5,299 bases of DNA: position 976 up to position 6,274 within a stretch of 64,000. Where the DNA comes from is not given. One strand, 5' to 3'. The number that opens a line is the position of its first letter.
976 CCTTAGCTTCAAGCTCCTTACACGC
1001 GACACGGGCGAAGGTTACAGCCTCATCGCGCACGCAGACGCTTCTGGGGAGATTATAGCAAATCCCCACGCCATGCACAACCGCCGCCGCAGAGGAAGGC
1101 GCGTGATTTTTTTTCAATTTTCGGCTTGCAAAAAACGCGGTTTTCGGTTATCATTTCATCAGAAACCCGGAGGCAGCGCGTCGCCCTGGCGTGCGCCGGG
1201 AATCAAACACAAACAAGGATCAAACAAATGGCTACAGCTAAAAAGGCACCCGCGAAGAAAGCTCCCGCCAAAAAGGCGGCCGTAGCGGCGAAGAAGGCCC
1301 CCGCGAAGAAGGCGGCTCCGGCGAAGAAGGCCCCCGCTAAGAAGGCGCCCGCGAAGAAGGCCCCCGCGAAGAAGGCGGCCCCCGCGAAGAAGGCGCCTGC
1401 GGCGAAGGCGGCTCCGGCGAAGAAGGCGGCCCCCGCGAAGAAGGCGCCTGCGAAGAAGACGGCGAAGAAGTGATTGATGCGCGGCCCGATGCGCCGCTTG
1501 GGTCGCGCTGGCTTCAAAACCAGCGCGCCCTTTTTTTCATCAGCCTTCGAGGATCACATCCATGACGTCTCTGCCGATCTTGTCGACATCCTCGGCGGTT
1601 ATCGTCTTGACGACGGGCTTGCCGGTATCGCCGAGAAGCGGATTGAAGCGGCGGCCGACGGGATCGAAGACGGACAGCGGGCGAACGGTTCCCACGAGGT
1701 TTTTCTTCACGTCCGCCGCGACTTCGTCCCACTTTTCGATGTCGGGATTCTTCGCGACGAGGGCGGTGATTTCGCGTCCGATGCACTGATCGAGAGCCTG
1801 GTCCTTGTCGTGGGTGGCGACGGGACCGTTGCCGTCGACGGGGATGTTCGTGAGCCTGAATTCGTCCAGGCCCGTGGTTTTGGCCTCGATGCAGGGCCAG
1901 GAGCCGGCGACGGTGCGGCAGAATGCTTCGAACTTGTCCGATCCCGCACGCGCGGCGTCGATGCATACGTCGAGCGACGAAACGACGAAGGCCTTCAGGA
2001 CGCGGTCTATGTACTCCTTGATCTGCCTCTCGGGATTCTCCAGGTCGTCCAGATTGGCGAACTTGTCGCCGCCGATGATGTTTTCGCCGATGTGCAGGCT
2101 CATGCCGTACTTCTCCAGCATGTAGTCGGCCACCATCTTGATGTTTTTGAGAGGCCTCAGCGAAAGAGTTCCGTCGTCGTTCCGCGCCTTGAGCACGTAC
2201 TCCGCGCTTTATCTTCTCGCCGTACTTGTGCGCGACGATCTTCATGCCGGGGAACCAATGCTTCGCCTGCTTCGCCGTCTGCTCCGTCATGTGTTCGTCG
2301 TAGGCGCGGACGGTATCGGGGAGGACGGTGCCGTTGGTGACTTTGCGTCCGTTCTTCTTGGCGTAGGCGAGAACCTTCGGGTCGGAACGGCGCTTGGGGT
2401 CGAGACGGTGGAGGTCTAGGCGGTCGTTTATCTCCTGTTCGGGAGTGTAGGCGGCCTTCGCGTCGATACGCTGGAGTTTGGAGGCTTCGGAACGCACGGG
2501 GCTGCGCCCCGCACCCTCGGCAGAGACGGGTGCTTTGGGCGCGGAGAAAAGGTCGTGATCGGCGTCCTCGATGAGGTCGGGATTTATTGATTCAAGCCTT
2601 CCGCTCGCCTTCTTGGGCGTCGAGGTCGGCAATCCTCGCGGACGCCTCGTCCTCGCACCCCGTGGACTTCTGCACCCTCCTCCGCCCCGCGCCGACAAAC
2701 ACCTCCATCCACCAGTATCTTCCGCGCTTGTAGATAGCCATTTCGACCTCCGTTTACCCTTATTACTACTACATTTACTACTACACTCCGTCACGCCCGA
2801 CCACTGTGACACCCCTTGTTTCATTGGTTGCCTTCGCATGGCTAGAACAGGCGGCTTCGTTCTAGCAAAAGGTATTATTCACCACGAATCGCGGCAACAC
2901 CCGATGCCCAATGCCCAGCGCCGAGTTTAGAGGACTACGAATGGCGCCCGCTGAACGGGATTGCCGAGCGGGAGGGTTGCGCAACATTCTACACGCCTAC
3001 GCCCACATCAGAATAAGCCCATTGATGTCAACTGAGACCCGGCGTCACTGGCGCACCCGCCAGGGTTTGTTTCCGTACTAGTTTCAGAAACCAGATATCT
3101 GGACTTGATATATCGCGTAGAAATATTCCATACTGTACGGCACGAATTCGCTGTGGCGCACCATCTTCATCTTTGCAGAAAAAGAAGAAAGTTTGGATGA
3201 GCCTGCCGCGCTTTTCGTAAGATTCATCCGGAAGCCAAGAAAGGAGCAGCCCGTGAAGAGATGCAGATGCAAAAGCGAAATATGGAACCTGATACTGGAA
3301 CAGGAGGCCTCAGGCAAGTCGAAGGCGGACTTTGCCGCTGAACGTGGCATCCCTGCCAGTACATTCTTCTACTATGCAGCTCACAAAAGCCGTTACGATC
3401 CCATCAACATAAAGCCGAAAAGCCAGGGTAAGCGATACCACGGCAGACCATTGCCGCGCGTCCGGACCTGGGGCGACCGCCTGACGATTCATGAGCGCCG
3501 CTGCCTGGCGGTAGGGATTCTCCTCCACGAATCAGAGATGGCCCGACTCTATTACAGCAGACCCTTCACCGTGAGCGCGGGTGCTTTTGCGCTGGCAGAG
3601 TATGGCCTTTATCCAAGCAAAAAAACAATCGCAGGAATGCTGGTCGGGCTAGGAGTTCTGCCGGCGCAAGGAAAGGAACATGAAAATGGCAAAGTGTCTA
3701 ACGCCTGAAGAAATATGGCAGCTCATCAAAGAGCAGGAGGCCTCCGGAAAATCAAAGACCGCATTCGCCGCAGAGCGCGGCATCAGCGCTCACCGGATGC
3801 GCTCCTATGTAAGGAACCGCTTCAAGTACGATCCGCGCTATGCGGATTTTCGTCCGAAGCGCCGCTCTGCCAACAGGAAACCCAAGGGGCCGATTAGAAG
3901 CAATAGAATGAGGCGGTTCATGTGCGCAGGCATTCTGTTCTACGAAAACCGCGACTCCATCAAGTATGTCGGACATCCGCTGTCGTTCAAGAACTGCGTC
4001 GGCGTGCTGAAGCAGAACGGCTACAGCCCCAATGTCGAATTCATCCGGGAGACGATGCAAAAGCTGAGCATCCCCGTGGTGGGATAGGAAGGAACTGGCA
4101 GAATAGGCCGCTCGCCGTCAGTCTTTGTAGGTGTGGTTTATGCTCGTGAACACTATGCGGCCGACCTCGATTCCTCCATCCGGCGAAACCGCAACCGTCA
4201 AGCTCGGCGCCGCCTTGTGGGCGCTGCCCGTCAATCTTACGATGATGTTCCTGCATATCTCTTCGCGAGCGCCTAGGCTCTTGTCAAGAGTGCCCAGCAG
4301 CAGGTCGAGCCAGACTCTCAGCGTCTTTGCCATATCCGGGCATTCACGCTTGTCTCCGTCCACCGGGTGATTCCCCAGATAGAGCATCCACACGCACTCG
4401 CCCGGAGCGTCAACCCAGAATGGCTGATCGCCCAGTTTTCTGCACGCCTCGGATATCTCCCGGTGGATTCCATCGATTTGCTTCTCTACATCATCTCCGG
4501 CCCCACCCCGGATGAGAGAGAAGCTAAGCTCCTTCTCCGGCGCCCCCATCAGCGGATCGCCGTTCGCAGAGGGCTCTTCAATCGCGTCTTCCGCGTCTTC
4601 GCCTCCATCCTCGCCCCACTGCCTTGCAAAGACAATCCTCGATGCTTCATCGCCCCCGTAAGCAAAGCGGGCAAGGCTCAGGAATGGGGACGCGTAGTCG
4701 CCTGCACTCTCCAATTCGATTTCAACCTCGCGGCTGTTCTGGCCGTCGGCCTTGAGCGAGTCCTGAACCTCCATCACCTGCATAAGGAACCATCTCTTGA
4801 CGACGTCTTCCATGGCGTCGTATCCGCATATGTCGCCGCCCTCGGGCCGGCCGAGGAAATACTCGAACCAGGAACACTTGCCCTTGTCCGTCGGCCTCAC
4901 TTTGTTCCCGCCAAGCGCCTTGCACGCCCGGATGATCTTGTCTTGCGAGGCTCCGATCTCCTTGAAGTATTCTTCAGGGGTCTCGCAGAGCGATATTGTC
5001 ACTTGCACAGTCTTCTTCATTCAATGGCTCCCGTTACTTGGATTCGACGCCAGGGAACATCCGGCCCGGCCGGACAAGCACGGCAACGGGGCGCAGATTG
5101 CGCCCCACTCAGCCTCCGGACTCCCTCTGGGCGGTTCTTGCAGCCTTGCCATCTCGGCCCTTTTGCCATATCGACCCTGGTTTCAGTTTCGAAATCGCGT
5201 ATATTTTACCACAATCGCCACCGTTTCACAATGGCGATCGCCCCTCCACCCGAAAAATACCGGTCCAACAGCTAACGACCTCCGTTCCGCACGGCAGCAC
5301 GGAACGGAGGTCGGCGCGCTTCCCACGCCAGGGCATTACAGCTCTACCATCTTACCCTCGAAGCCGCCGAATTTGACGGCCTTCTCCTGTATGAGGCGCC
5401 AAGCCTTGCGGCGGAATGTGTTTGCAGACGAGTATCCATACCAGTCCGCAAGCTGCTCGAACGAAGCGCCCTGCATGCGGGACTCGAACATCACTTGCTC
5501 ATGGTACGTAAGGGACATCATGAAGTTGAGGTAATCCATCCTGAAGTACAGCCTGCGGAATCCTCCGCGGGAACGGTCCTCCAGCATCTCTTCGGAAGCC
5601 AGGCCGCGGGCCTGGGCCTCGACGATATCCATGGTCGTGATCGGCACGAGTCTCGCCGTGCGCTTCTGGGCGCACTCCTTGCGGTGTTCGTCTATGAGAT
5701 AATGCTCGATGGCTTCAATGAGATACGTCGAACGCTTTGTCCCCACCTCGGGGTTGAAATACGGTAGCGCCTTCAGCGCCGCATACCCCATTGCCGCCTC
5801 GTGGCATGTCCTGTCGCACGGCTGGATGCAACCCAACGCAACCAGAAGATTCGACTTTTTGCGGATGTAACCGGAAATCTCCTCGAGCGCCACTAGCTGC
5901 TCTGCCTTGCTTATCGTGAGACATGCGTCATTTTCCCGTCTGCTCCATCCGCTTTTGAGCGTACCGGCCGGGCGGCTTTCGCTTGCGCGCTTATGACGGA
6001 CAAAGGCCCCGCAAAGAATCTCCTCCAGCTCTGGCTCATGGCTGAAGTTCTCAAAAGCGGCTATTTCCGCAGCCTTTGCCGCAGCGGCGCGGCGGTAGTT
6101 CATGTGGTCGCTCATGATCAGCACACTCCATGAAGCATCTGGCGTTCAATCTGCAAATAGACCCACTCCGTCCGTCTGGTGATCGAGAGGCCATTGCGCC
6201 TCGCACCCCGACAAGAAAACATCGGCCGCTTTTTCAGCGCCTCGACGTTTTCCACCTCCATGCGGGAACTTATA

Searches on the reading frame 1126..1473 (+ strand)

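Call 102: search_protein_families(library=ncbifam, proteins=[window:1126-1473:+], max_evalue=0.00001)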
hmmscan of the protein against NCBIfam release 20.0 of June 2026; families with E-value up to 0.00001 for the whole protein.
window:1126-1473:+ (115 aa): 1 family
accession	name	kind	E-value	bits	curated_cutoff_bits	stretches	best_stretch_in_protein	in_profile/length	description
NF038053.1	hist_H1_lk_Burk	equivalog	4.6e-08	33.6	80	1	34-115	64-142/195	histone H1-like DNA-binding protein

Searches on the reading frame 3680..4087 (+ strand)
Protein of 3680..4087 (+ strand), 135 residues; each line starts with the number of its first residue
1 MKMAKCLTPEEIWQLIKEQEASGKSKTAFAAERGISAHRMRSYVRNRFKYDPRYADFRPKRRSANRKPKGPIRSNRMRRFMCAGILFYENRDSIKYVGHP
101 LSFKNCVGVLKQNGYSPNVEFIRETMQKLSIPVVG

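Call 28: search_protein_families(library=pfam, proteins=[window:3680-4087:+], max_evalue=0.1)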
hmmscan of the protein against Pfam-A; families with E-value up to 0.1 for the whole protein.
window:3680-4087:+ (135 aa): 1 family
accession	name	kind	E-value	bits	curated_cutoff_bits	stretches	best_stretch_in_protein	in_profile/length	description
PF22231.2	Hera_RBD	-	0.089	13.3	27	0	93-115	11-33/74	DEAD box helicase Hera, RNA-binding domain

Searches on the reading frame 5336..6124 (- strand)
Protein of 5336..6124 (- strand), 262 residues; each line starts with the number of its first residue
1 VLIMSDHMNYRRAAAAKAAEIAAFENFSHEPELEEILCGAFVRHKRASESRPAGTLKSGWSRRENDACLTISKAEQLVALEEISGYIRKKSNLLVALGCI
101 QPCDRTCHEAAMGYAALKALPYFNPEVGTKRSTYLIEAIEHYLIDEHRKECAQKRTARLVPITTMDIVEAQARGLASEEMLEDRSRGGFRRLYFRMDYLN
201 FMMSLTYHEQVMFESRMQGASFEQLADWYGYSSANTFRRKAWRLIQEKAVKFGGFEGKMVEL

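Call 3: search_protein_families(library=pfam, proteins=[window:5336-6124:-], max_evalue=0.1)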
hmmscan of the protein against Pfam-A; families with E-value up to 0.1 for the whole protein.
window:5336-6124:- (262 aa): 1 family
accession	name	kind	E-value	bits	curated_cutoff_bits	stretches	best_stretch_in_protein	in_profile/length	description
PF04542.20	Sigma70_r2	-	0.0043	17.3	24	1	115-150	33-68/71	Sigma-70 region 2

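Call 8: search_protein_families(library=padloc, proteins=[window:5336-6124:-], max_evalue=0.1)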
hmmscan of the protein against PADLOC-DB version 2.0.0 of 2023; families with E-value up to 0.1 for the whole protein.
window:5336-6124:- (262 aa): 0 families

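Call 9: search_protein_families(library=ncbifam, proteins=[window:5336-6124:-], max_evalue=0.1)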
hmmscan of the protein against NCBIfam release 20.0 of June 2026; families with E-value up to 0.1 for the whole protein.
window:5336-6124:- (262 aa): 2 families
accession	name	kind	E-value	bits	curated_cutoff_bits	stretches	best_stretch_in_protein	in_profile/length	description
TIGR02937.1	sigma70-ECF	superfamily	3.4e-05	23.5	42.9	1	116-235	39-149/165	sigma-70 family RNA polymerase sigma factor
NF047973.1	CtxProtCheTAlpha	equivalog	0.098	12.7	200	0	133-176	31-73/130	chemotaxis protein CheT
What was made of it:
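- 5336..6124 (-): Sigma-70/ECF-like protein (weak match). It is the conserved downstream neighbour of the array. Calls 3, 9 (sub-threshold).
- Checked: The sigma-like gene at 5336-6124 is only a weak, sub-threshold match (calls 3, 9).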

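Call 10: search_protein_families(library=phrogs, proteins=[window:5336-6124:-], max_evalue=0.1)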
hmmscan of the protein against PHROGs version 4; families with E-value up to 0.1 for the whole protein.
window:5336-6124:- (262 aa): 0 families
